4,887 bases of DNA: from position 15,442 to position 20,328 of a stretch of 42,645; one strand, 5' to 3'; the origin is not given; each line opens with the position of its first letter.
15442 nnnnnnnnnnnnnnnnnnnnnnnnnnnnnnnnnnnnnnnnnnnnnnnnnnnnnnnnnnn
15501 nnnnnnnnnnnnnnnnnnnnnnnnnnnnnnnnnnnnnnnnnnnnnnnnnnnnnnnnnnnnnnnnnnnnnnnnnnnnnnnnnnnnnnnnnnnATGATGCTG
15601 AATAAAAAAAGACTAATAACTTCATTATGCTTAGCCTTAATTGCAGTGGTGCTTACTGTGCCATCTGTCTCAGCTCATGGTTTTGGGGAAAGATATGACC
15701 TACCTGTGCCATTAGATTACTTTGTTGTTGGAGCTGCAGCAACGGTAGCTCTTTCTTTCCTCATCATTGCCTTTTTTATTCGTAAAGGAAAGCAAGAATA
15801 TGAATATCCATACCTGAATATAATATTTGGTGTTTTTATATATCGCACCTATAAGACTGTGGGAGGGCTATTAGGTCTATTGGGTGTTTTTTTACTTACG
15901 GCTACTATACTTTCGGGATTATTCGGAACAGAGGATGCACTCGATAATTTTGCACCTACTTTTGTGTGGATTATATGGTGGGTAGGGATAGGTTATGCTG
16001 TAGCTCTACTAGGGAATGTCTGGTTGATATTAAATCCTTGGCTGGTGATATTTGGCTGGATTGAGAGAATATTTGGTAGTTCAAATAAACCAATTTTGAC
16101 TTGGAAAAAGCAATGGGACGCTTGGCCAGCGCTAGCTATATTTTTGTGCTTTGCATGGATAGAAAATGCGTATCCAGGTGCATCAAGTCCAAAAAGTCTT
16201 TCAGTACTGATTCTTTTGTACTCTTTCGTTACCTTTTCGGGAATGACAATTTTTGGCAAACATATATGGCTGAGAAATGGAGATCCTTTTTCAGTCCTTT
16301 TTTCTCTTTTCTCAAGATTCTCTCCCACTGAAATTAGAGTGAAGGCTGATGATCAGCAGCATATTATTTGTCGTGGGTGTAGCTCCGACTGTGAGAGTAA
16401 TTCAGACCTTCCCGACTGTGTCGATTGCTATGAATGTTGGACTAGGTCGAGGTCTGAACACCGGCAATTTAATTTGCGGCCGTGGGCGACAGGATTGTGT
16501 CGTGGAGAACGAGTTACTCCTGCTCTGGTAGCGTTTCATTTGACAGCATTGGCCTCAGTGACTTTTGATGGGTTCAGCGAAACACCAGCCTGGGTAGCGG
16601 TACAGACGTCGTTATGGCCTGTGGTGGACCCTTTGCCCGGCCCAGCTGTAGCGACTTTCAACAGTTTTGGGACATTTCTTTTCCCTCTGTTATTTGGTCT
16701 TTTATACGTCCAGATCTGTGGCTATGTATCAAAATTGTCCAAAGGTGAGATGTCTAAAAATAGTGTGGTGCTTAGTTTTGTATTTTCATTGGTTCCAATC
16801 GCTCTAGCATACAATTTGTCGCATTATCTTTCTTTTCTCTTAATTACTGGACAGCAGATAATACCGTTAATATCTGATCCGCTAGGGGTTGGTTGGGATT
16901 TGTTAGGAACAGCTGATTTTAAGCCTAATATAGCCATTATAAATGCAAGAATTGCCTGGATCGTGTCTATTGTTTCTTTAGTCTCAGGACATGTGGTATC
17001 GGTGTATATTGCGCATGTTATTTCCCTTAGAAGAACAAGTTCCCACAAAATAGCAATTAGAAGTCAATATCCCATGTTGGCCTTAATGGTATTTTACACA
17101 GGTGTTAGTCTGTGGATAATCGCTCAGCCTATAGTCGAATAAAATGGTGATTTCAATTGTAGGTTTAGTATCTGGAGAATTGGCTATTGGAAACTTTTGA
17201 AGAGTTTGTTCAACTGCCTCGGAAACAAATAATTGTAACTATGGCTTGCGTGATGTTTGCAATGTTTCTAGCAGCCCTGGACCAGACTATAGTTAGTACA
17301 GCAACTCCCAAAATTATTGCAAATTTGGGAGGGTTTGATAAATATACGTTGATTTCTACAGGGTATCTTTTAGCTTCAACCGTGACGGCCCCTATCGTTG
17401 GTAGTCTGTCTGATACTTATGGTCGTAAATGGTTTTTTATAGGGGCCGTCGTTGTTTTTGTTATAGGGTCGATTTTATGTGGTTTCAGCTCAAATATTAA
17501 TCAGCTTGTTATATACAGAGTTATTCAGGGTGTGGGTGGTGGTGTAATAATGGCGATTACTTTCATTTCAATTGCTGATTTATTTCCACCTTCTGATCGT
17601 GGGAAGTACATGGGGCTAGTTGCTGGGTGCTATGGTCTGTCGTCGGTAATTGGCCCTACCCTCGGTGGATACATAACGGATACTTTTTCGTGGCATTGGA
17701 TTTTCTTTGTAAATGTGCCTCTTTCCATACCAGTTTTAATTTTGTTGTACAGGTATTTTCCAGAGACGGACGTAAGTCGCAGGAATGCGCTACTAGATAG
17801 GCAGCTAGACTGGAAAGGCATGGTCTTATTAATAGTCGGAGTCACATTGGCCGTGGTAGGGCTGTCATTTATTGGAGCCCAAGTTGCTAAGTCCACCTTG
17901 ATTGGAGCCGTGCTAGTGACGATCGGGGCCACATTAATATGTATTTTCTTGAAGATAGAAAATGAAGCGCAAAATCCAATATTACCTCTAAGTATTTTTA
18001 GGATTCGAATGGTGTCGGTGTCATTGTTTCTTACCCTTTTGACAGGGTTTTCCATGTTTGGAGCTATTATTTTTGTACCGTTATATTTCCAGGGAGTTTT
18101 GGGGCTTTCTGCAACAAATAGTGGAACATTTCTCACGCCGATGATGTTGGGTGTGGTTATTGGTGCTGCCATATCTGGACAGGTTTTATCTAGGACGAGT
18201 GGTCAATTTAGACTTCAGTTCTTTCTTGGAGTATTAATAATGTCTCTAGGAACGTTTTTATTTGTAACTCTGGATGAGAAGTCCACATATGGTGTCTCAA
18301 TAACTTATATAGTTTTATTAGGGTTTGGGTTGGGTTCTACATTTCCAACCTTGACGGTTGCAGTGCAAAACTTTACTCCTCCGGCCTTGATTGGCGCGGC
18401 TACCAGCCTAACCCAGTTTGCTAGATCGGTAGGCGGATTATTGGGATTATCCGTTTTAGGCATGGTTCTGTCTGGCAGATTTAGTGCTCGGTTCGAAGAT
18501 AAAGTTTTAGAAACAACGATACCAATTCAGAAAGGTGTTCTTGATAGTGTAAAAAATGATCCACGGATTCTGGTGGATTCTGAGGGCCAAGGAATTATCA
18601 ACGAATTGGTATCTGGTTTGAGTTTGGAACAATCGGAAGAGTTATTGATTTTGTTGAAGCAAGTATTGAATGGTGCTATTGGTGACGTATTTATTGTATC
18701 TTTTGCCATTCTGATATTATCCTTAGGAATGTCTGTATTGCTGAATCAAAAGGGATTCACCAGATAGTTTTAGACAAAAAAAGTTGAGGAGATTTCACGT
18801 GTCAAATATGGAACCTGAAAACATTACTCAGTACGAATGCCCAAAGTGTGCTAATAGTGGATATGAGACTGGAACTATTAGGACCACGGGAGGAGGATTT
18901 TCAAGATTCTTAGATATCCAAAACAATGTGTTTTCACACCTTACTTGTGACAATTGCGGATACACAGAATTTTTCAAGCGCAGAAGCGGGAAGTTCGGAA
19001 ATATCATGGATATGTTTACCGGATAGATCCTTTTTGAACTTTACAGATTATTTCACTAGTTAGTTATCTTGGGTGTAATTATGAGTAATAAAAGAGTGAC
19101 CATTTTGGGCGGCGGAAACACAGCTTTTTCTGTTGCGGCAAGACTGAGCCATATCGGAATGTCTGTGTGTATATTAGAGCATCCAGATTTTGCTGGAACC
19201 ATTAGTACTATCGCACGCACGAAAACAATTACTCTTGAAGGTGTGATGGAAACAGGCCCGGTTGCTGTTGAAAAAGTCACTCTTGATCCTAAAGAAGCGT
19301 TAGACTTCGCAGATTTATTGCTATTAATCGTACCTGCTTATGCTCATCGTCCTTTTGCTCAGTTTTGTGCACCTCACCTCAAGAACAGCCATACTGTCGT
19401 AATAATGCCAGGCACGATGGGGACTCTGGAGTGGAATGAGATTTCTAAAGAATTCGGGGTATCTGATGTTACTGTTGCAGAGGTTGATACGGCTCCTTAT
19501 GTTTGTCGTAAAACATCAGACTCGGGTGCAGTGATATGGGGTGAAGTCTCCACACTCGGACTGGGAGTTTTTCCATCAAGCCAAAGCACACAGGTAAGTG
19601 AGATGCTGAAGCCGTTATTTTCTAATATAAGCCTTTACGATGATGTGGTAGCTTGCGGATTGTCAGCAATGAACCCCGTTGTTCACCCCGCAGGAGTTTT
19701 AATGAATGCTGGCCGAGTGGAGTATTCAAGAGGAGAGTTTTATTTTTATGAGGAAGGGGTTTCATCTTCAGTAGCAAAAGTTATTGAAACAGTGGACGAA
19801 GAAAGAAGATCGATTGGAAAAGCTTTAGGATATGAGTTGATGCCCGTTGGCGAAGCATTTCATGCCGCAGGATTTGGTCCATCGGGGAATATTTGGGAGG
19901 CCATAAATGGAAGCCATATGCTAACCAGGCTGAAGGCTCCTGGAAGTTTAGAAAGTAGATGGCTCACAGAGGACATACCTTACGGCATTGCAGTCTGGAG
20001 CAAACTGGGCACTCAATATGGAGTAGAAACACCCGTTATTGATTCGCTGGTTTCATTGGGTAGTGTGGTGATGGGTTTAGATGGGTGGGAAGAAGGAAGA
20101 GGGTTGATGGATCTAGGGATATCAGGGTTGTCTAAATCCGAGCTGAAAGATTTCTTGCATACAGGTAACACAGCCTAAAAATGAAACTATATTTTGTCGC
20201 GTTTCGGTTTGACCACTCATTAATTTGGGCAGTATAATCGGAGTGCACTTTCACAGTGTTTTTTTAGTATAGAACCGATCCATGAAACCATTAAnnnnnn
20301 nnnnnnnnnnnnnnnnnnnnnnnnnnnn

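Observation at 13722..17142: Uncharacterised four-gene His-rich / cupredoxin-like / poly-Cys membrane module (candidate metal-handling system)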

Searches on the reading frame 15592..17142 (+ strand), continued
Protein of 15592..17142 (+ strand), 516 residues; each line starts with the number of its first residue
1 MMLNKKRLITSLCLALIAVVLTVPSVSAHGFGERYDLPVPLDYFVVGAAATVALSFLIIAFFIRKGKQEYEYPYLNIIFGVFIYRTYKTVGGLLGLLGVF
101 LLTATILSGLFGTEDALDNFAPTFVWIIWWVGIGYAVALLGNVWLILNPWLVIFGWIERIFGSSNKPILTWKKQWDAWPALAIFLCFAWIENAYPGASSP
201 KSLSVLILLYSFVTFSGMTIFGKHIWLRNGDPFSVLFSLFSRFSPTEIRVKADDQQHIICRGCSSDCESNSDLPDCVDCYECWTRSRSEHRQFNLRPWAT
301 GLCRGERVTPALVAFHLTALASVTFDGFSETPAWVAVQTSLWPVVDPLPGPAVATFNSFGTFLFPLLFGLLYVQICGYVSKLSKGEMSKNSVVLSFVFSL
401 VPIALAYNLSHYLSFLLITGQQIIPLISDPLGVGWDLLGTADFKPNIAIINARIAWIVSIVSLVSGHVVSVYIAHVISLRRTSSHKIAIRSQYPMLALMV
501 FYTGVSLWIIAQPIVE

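Call 82: find_encoding_contigs(protein=P0319, flank=8000, max_places=2)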
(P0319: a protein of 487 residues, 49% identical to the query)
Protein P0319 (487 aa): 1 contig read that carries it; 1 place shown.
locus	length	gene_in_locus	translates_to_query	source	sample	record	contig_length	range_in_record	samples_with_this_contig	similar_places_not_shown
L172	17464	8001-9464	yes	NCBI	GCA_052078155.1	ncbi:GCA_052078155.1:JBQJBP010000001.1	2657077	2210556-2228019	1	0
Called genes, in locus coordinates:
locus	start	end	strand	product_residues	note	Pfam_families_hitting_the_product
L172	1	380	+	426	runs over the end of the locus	PF01053:Cys_Met_Meta_PP, PF06838:Met_gamma_lyase (weak), PF01041:DegT_DnrJ_EryC1 (weak)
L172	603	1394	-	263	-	PF11964:SpoIIAA-like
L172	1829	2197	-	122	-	-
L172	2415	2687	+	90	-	-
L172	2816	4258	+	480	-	PF00196:GerE (weak)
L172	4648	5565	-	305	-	PF08450:SGL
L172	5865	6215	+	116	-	PF24038:DUF7347 (weak), PF01638:HxlR, PF12840:HTH_20 (weak)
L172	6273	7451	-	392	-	-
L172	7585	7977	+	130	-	-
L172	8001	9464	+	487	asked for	-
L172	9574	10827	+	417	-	PF00890:FAD_binding_2 (weak), PF01494:FAD_binding_3 (weak), PF01593:Amino_oxidase, PF07992:Pyr_redox_2 (weak), PF12831:FAD_oxidored (faint), PF13450:NAD_binding_8, PF13738:Pyr_redox_3 (faint), PF01593:Amino_oxidase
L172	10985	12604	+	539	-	PF06253:MTTB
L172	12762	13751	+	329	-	PF00296:Bac_luciferase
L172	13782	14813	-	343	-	PF03403:PAF-AH_p_II (faint), PF00561:Abhydrolase_1, PF12146:Hydrolase_4, PF12697:Abhydrolase_6 (weak)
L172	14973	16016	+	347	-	PF12833:HTH_18, PF00165:HTH_AraC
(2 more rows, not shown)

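Call 83: find_encoding_contigs(protein=P0366, flank=8000, max_places=2)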
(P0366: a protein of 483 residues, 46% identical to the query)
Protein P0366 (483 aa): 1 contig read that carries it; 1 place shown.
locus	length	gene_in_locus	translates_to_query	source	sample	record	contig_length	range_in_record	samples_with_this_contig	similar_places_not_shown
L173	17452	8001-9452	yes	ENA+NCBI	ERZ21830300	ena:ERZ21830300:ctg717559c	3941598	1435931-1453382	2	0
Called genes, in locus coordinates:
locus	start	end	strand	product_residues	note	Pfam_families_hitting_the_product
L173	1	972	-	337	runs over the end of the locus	PF00155:Aminotran_1_2 (weak), PF01212:Beta_elim_lyase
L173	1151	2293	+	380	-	PF16491:Peptidase_M48_N, PF01435:Peptidase_M48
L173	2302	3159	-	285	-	PF12146:Hydrolase_4 (weak), PF12697:Abhydrolase_6 (weak), PF00326:Peptidase_S9 (weak)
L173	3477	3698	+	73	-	-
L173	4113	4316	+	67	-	PF00313:CSD, PF08206:OB_RNB (weak)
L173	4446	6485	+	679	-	PF00009:GTP_EFTU, PF03144:GTP_EFTU_D2, PF22042:EF-G_D2, PF14492:EFG_III, PF16658:RF3_C (weak), PF03764:EFG_IV, PF00679:EFG_C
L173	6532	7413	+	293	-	PF00892:EamA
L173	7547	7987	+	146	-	-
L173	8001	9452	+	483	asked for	-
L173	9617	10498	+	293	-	PF00892:EamA, PF03151:TPT (weak), PF00892:EamA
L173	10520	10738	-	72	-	PF24696:UGSC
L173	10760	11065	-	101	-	PF24696:UGSC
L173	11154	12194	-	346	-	-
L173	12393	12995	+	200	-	PF08241:Methyltransf_11, PF08242:Methyltransf_12 (faint), PF13649:Methyltransf_25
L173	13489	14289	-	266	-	PF00106:adh_short, PF08659:KR, PF13561:adh_short_C2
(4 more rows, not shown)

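Call 84: find_encoding_contigs(protein=P0383, flank=8000, max_places=2)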
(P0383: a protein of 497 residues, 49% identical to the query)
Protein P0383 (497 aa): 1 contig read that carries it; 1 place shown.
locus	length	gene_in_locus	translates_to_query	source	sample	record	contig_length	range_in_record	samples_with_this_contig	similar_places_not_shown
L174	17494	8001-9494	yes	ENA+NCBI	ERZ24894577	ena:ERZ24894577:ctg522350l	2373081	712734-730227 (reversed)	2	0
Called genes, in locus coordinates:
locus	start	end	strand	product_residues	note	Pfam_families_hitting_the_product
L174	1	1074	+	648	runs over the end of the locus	PF10647:Gmad1 (faint), PF26550:Tricorn_2nd (faint), PF26549:Tricorn_N, PF07676:PD40 (weak), PF02129:Peptidase_S15 (faint), PF05448:AXE1 (faint), PF01738:DLH, PF00326:Peptidase_S9, +2 more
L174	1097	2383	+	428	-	PF13347:MFS_2 (faint), PF05977:MFS_3, PF07690:MFS_1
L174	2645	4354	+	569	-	PF00930:DPPIV_N (faint), PF23381:Beta-prop_IFT122_1st (faint), PF26550:Tricorn_2nd (faint), PF07676:PD40 (faint), PF26549:Tricorn_N, PF00560:LRR_1 (faint), PF23598:LRR_14, PF12799:LRR_4 (weak), +1 more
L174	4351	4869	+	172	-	PF19671:DUF6174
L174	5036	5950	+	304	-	PF00561:Abhydrolase_1 (weak), PF12697:Abhydrolase_6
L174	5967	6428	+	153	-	-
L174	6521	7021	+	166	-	-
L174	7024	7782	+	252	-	-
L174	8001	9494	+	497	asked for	-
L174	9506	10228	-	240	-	-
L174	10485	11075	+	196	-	PF00080:Sod_Cu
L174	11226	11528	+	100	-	-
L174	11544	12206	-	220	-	PF03807:F420_oxidored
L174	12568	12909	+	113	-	PF01329:Pterin_4a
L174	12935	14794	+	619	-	PF02129:Peptidase_S15, PF08530:PepX_C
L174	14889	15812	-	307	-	PF25231:DUF7847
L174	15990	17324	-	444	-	PF00202:Aminotran_3, PF00155:Aminotran_1_2 (faint)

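Call 90: find_encoding_contigs(protein=P0047, flank=10000, max_places=1)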
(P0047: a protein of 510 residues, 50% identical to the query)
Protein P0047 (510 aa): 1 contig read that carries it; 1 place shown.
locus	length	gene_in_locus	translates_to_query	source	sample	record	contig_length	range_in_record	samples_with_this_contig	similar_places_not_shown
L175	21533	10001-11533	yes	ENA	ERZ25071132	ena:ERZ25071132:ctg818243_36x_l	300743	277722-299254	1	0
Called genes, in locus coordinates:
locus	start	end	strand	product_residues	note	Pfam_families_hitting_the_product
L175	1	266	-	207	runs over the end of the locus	PF00005:ABC_tran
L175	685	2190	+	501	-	PF00501:AMP-binding, PF13193:AMP-binding_C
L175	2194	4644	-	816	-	PF02861:Clp_N, PF23569:NBD_SMAX1 (weak), PF00004:AAA, PF17871:AAA_lid_9, PF00004:AAA, PF07724:AAA_2, PF07728:AAA_5, PF10431:ClpB_D2-small, +9 more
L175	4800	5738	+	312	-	PF13098:Thioredoxin_2 (weak)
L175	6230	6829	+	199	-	-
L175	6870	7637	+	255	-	-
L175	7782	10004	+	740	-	PF04234:CopC, PF05425:CopD, PF00034:Cytochrom_C, PF13442:Cytochrome_CBB3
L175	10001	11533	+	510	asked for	-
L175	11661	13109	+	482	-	PF13522:GATase_6, PF13537:GATase_7, PF00156:Pribosyltran (weak)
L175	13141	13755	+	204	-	PF00551:Formyl_trans_N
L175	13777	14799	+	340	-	PF00586:AIRS, PF02769:AIRS_C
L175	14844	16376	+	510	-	PF02661:Fic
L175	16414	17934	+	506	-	PF02142:MGS, PF01808:AICARFT_IMPCHas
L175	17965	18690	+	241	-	PF00535:Glycos_transf_2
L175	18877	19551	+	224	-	PF00486:Trans_reg_C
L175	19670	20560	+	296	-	PF01063:Aminotran_4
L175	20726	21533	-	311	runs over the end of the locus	PF13276:HTH_21, PF00665:rve, PF13683:rve_3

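Call 91: find_encoding_contigs(protein=P0083, flank=10000, max_places=1)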
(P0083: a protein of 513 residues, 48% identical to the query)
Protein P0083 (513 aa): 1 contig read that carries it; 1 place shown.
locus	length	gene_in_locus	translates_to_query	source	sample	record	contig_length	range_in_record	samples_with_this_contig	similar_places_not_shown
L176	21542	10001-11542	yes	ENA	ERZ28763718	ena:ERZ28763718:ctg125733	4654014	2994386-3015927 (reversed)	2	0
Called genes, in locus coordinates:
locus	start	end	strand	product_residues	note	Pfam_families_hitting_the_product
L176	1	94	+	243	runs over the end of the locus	PF07314:Lit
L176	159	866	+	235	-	PF04909:Amidohydro_2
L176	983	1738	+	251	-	PF04909:Amidohydro_2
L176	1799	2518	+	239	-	PF04909:Amidohydro_2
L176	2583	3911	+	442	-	PF00202:Aminotran_3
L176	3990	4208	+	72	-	-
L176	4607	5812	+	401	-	PF00291:PALP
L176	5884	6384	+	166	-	-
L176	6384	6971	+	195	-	-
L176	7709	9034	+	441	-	PF13701:DDE_Tnp_1_4, PF01609:DDE_Tnp_1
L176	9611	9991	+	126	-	-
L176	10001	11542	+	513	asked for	-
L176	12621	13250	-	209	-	PF13358:DDE_3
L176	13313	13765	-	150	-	PF13384:HTH_23 (weak), PF13551:HTH_29 (weak), PF13565:HTH_32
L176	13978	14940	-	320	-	PF13384:HTH_23, PF13518:HTH_28, PF13551:HTH_29, PF13565:HTH_32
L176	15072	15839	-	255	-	PF01695:IstB_IS21, PF00308:Bac_DnaA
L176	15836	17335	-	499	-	PF22483:Mu-transpos_C_2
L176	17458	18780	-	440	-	PF00795:CN_hydrolase (weak)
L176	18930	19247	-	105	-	-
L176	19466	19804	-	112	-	-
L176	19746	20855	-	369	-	PF00884:Sulfatase, PF01663:Phosphodiest (weak)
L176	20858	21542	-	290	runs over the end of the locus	PF04909:Amidohydro_2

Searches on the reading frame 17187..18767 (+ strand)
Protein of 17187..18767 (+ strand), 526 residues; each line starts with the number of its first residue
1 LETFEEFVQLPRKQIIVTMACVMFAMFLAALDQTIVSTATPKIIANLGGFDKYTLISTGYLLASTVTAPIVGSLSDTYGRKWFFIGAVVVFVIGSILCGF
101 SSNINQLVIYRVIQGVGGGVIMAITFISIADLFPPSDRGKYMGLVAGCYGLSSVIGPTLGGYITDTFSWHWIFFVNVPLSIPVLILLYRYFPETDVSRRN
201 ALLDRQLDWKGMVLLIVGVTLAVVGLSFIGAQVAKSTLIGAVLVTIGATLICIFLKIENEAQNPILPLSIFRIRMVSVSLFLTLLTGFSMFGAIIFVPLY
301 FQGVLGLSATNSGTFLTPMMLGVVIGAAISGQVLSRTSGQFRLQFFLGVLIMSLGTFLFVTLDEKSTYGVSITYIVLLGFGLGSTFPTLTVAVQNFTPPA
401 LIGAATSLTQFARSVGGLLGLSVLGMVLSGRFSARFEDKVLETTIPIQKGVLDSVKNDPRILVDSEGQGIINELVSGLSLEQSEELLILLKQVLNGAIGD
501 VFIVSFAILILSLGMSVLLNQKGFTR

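Call 3: search_protein_families(library=pfam, proteins=[window:17187-18767:+], max_evalue=0.1)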
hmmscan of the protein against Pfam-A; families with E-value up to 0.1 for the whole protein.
window:17187-18767:+ (526 aa): 5 families
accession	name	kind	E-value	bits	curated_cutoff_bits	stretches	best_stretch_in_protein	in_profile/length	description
PF07690.21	MFS_1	-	7.8e-61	206.3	33.4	1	22-420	1-346/347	Major Facilitator Superfamily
PF00083.30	Sugar_tr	-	4.2e-18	65.9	22.3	2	54-194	49-194/452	Sugar (and other) transporter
PF06609.19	TRI12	-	1.4e-17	63.9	23.2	1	16-419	43-456/599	Fungal trichothecene efflux pump (TRI12)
PF05977.19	MFS_3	-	0.0019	17.2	27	1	70-191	64-190/524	Transmembrane secretion effector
PF00480.26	ROK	-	0.069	13.1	22.9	0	66-123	84-141/294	ROK family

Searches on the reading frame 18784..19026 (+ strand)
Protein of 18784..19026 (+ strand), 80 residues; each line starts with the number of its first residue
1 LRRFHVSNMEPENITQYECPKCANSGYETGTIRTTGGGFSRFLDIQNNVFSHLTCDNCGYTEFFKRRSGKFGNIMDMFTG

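Call 3: search_protein_families(library=pfam, proteins=[window:18784-19026:+], max_evalue=0.1)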
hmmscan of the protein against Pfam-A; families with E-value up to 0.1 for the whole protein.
window:18784-19026:+ (80 aa): 7 families
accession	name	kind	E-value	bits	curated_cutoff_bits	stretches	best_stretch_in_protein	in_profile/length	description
PF09855.14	Zn_ribbon_13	-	1.9e-24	86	23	1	18-80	1-63/63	Nucleic-acid-binding protein containing Zn-ribbon domain (DUF2082)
PF07754.17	HVO_2753_ZBP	-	0.015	15.5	33.2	0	12-23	12-23/46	Small zinc finger protein HVO_2753-like, Zn-binding pocket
PF22747.2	Zn_ribbon_DUF2089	-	0.071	13.7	27.6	0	14-22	10-18/32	DUF2089 zinc ribbon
PF03367.19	Zn_ribbon_ZPR1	-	0.075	12.9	23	0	50-61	33-44/56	ZPR1 zinc-finger domain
PF01907.25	Ribosomal_L37e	-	0.078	13.5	27.6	0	52-64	15-27/53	Ribosomal protein L37e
PF13824.12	zf-Mss51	-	0.084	13.5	27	0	12-27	10-25/55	Zinc-finger of mitochondrial splicing suppressor 51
PF13465.12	zf-H2C2_2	-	0.089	13.6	40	0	13-22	11-20/26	Zinc-finger double domain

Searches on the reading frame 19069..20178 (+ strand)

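Call 3: search_protein_families(library=pfam, proteins=[window:19069-20178:+], max_evalue=0.1)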
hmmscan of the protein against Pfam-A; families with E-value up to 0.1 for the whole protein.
window:19069-20178:+ (369 aa): 5 families
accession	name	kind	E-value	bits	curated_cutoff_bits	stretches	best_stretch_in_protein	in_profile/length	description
PF02317.23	Octopine_DH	-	5.9e-40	137.2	30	1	191-334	3-149/150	NAD/NADP octopine/nopaline dehydrogenase, alpha-helical domain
PF01210.29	NAD_Gly3P_dh_N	-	0.00046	20.6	23.1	1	10-113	2-102/158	NAD-dependent glycerol-3-phosphate dehydrogenase N-terminus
PF03807.23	F420_oxidored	-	0.0005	21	21.6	1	9-109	1-87/94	NADP oxidoreductase coenzyme F420-dependent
PF13450.12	NAD_binding_8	-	0.0089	16.7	21.9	1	12-52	1-42/68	NAD(P)-binding Rossmann-like domain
PF07992.20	Pyr_redox_2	-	0.0095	15.8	26.1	1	7-40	142-175/291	Pyridine nucleotide-disulphide oxidoreductase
